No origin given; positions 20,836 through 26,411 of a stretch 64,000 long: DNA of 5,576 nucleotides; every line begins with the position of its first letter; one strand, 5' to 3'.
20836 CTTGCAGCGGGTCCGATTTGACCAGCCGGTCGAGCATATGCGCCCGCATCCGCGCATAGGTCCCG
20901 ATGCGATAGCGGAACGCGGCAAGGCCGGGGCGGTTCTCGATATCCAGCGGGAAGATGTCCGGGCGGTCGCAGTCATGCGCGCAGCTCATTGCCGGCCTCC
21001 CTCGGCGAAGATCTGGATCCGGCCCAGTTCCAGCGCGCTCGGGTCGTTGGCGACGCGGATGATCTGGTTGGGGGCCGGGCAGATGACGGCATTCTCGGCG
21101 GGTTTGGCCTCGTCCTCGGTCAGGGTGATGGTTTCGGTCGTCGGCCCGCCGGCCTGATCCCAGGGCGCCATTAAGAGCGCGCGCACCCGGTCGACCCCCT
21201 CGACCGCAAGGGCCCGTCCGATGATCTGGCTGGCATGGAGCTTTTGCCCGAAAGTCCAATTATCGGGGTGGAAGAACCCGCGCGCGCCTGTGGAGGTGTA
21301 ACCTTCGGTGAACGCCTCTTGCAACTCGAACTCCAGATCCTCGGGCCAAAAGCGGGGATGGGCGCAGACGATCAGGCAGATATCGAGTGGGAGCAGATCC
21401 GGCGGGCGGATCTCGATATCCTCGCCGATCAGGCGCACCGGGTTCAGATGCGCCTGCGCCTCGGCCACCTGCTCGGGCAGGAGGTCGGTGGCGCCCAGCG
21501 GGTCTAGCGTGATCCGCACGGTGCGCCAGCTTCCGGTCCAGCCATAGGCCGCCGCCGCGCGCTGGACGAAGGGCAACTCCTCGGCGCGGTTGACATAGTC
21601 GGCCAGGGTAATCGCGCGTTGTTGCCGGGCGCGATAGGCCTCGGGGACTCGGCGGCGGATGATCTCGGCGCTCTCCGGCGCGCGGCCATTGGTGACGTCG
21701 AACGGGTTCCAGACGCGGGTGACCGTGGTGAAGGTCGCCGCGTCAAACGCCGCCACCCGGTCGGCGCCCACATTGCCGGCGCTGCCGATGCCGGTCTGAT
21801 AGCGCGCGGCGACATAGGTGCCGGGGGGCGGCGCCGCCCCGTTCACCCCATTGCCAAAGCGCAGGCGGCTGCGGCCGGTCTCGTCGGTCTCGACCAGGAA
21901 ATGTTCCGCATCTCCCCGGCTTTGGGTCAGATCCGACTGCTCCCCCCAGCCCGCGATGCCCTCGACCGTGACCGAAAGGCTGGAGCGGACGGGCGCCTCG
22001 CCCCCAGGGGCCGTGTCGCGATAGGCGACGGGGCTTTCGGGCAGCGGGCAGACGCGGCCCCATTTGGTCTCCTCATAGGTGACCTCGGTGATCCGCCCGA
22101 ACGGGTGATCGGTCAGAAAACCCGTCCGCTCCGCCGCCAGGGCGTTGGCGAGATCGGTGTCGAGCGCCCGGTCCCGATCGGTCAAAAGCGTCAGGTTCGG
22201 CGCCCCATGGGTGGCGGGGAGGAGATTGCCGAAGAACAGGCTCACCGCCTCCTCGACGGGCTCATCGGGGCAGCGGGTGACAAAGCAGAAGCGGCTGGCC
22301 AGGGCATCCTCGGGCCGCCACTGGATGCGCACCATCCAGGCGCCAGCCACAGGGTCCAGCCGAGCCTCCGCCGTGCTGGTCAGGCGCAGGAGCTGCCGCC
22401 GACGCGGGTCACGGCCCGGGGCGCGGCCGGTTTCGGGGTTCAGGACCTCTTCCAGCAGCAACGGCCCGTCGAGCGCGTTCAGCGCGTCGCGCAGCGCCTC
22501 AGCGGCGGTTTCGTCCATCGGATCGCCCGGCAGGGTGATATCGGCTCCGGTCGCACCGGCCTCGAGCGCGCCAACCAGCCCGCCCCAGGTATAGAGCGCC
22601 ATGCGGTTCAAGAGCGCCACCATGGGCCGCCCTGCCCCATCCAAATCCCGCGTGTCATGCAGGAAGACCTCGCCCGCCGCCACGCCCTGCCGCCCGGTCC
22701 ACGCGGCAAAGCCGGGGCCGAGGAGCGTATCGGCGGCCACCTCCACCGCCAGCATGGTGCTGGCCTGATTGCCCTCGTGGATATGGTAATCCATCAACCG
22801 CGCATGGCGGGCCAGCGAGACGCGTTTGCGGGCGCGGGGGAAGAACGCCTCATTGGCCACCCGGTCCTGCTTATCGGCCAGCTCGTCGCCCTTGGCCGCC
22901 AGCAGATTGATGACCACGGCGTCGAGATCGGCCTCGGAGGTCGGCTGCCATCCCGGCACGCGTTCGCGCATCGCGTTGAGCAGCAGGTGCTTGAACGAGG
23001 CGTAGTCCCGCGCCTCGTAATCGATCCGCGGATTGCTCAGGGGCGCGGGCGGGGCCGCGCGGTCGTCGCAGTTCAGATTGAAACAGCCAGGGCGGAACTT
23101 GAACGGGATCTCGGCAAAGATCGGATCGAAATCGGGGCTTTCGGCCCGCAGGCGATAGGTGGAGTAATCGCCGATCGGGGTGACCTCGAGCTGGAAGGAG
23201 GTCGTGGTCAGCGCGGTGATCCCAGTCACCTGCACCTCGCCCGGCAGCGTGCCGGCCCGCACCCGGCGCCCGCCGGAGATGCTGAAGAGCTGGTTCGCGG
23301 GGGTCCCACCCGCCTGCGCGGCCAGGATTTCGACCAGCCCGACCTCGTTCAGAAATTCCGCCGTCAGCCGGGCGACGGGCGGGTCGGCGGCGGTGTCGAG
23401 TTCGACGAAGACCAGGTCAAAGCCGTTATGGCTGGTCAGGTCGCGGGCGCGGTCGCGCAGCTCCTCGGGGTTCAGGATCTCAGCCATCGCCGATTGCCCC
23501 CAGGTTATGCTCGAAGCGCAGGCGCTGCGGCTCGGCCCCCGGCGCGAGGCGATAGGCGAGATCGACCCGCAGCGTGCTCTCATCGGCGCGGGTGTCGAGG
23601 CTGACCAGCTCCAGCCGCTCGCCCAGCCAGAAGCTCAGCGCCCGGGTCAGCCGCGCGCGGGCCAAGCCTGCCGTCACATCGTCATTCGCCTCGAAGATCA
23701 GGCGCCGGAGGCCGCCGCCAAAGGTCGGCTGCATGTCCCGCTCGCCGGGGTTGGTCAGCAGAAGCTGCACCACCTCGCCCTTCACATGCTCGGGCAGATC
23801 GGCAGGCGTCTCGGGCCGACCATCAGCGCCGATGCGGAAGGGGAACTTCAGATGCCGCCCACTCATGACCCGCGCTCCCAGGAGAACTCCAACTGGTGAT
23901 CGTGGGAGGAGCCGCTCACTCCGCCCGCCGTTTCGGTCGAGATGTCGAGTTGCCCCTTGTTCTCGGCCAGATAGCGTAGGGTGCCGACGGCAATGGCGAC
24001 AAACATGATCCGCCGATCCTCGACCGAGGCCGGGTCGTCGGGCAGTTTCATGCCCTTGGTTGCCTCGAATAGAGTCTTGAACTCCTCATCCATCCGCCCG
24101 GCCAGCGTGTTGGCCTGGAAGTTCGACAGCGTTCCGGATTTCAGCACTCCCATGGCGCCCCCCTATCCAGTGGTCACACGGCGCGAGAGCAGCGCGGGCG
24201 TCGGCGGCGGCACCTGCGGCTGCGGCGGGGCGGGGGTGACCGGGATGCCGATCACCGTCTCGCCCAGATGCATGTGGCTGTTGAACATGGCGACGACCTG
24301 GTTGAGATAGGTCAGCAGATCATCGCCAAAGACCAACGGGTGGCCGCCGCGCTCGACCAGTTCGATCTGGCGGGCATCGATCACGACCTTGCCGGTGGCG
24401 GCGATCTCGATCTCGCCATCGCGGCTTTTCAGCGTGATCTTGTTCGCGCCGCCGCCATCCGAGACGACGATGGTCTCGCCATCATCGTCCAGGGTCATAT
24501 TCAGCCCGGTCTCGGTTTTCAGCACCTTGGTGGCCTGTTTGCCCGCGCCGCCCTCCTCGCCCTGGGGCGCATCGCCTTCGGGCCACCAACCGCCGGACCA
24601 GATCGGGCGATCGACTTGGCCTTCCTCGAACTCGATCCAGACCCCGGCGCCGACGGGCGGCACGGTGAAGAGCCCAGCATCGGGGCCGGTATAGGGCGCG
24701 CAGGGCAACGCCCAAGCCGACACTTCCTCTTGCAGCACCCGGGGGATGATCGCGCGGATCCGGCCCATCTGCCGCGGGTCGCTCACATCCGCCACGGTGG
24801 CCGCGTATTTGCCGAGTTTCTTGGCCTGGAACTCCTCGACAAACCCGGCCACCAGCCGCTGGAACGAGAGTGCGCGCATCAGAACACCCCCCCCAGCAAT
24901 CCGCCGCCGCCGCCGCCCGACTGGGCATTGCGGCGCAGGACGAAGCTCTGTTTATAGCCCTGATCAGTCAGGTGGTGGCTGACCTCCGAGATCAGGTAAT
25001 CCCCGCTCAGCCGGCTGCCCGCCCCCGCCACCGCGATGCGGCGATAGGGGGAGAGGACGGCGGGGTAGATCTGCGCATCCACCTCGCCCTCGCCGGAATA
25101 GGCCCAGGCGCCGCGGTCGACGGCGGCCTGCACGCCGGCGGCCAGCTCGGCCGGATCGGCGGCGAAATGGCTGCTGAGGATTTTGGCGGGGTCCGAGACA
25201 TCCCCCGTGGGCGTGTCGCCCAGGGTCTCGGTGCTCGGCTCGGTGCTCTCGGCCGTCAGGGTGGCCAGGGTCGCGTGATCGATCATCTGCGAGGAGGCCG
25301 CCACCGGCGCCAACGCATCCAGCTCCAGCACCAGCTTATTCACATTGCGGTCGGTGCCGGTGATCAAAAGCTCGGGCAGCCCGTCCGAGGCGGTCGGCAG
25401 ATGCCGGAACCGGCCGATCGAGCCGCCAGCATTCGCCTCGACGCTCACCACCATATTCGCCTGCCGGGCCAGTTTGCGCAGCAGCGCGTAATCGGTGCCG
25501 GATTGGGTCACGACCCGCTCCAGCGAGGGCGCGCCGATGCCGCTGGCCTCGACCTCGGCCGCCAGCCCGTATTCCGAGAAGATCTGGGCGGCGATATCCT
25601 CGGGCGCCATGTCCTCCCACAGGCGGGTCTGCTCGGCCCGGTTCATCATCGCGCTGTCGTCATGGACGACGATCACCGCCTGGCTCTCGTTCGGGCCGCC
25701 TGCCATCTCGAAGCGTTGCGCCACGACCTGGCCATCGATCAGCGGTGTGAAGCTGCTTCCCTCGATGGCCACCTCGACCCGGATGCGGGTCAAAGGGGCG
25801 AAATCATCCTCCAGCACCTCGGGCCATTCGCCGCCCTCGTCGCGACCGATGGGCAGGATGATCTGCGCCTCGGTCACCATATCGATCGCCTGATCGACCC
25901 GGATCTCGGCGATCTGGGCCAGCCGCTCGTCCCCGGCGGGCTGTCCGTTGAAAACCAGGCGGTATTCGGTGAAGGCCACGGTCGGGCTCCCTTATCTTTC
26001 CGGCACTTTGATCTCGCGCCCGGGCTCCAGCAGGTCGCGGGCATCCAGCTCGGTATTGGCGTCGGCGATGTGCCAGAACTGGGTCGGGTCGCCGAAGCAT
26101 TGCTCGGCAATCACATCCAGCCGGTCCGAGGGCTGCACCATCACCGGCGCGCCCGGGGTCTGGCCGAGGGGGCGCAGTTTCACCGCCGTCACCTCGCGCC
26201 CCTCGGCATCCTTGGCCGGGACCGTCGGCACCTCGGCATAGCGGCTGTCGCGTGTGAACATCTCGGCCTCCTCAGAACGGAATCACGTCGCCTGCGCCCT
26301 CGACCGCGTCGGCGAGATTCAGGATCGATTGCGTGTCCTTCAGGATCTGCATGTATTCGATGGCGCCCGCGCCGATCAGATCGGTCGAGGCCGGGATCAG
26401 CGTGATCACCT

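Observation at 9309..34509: Complete 18-gene contractile injection system operon with P2/pyocin-like gene order plus eCIS hallmarks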

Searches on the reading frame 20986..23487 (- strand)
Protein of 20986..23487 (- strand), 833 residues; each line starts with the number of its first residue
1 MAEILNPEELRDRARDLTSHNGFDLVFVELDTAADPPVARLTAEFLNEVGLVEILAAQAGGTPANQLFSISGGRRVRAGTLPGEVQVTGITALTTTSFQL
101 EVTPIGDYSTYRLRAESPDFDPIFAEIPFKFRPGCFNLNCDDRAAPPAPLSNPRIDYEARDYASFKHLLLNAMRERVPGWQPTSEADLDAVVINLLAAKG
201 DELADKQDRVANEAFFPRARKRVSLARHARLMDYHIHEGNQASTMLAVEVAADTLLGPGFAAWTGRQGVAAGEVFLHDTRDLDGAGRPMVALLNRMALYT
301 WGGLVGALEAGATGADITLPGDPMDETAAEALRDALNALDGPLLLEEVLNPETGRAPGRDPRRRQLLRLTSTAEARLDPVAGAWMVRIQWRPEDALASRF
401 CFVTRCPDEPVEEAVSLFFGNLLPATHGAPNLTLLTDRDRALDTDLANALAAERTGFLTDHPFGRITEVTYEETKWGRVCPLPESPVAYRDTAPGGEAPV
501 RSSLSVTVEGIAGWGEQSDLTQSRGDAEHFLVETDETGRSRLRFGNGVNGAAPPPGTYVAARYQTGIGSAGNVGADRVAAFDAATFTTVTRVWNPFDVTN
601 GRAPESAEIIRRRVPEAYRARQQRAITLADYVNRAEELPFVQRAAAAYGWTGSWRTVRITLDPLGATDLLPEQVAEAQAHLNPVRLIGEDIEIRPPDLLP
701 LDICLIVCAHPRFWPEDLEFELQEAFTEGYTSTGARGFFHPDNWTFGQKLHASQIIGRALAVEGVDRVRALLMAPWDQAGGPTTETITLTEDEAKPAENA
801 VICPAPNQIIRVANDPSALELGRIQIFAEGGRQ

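Call 6: search_protein_families(library=pfam, proteins=[window:20986-23487:-], max_evalue=0.01)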
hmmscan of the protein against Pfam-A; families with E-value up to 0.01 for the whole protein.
window:20986-23487:- (833 aa): 1 family
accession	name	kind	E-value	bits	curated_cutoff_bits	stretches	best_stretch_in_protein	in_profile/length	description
PF04865.19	Baseplate_J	-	2.1e-06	27.7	21.1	1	567-728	74-235/255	Baseplate J-like protein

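Call 13: search_protein_families(library=ncbifam, proteins=[window:20986-23487:-], max_evalue=0.01)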
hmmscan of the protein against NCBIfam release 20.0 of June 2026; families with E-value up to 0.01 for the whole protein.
window:20986-23487:- (833 aa): 1 family
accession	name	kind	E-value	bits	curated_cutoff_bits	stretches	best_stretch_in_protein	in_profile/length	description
TIGR02243.1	TIGR02243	equivalog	1.5e-49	169.1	155.8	2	505-771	384-656/659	putative baseplate assembly protein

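Call 40: search_solved_structures(query=window:20986-23487:-, max_evalue=0.001)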
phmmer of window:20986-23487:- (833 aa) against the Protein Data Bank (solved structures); distinct sequences matched with E-value up to 0.001: 0.

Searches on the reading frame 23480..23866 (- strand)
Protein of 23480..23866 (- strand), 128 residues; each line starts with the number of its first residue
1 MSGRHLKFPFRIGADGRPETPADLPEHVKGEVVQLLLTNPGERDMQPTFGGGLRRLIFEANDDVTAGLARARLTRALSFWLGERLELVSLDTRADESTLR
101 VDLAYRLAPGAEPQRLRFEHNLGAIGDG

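Call 6: search_protein_families(library=pfam, proteins=[window:23480-23866:-], max_evalue=0.01)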
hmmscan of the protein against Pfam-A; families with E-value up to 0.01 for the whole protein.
window:23480-23866:- (128 aa): 1 family
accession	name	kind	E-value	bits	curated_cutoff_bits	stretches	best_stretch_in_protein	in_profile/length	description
PF04965.19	GPW_gp25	-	7.8e-14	51.7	27.2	1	23-107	2-91/96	Baseplate wedge protein gp25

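Call 13: search_protein_families(library=ncbifam, proteins=[window:23480-23866:-], max_evalue=0.01)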
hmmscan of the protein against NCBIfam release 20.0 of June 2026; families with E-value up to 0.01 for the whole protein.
window:23480-23866:- (128 aa): 0 families

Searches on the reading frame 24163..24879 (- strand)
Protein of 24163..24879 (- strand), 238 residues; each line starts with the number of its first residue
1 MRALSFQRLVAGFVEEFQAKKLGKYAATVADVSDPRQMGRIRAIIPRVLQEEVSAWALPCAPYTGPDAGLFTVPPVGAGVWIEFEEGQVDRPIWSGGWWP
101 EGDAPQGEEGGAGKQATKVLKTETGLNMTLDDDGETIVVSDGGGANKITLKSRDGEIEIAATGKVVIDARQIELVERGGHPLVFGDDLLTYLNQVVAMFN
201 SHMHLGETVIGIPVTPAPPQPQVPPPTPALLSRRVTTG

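Call 6: search_protein_families(library=pfam, proteins=[window:24163-24879:-], max_evalue=0.01)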
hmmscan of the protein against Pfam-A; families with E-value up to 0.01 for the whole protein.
window:24163-24879:- (238 aa): 1 family
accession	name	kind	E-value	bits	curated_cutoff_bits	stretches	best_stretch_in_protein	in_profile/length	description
PF04717.18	Phage_base_V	-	9e-23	80.9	23.8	1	25-99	1-75/75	Type VI secretion system/phage-baseplate injector OB domain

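Call 13: search_protein_families(library=ncbifam, proteins=[window:24163-24879:-], max_evalue=0.01)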
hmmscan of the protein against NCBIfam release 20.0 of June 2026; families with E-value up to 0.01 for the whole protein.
window:24163-24879:- (238 aa): 3 families
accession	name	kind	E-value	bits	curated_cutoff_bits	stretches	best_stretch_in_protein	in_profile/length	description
NF033848.1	VgrG_rel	hypoth_equivalog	3.3e-15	55.4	275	1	19-175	372-536/547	VgrG-related protein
TIGR01646.1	vgr_GE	subfamily_domain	1e-05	24.7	121.8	1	37-133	364-467/480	type VI secretion system tip protein VgrG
TIGR03361.1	VI_Rhs_Vgr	subfamily_domain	0.00016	20.4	186.35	1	51-161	396-502/513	type VI secretion system tip protein TssI/VgrG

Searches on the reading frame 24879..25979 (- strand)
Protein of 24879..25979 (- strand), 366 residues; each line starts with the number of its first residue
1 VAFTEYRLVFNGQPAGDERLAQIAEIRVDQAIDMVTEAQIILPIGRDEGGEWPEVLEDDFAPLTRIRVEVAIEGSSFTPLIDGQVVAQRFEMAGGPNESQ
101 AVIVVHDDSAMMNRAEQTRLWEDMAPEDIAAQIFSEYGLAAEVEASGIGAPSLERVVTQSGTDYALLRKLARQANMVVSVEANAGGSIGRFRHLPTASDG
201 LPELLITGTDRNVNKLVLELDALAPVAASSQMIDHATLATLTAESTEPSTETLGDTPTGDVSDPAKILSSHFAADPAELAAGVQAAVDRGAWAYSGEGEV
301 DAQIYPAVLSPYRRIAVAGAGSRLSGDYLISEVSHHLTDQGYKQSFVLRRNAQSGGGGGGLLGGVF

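Call 6: search_protein_families(library=pfam, proteins=[window:24879-25979:-], max_evalue=0.01)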
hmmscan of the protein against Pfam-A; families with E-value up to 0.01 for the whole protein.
window:24879-25979:- (366 aa): 2 families
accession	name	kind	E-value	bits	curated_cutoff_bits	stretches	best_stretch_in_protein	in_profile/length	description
PF05954.17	Phage_GPD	-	1e-09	38.5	30.1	1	87-340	49-304/305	Phage tail baseplate hub (GPD)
PF22255.2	Gp44-like_2nd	-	0.0029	18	27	1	120-182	15-76/84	Baseplate hub protein gp44-like, second domain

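Call 13: search_protein_families(library=ncbifam, proteins=[window:24879-25979:-], max_evalue=0.01)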
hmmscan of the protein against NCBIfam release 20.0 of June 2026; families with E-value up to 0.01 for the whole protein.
window:24879-25979:- (366 aa): 1 family
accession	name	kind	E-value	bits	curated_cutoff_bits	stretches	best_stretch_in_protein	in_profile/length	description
NF033848.1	VgrG_rel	hypoth_equivalog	2.8e-09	35.8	275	1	64-347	58-347/547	VgrG-related protein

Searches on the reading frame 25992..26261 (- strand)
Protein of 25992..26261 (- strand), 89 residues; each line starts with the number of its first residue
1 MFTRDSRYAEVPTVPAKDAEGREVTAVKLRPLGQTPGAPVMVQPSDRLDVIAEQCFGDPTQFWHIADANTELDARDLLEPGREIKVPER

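Call 5: search_protein_families(library=pfam, proteins=[window:25992-26261:-], max_evalue=0.01)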
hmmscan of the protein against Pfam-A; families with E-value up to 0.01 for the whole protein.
window:25992-26261:- (89 aa): 1 family
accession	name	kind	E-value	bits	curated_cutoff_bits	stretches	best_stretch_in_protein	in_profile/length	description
PF01476.26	LysM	-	0.0017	18.7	20.9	1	41-87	2-43/43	LysM domain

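Call 12: search_protein_families(library=ncbifam, proteins=[window:25992-26261:-], max_evalue=0.01)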
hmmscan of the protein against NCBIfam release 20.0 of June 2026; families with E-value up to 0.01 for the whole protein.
window:25992-26261:- (89 aa): 1 family
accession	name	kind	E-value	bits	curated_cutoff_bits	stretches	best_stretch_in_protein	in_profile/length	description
NF008399.0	PRK11198.1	equivalog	0.00045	20.7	134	1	41-88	99-147/149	peptidoglycan-binding protein LysM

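Call 45: search_protein_families(library=phrogs, proteins=[window:25992-26261:-], max_evalue=0.01)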
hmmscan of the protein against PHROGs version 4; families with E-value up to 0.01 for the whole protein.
window:25992-26261:- (89 aa): 2 families
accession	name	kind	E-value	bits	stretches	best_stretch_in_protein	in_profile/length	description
phrog_7145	-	tail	1.2e-06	29.7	1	40-88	43-93/108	baseplate wedge subunit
phrog_380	-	lysis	0.00088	19.4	1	17-88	163-236/309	endolysin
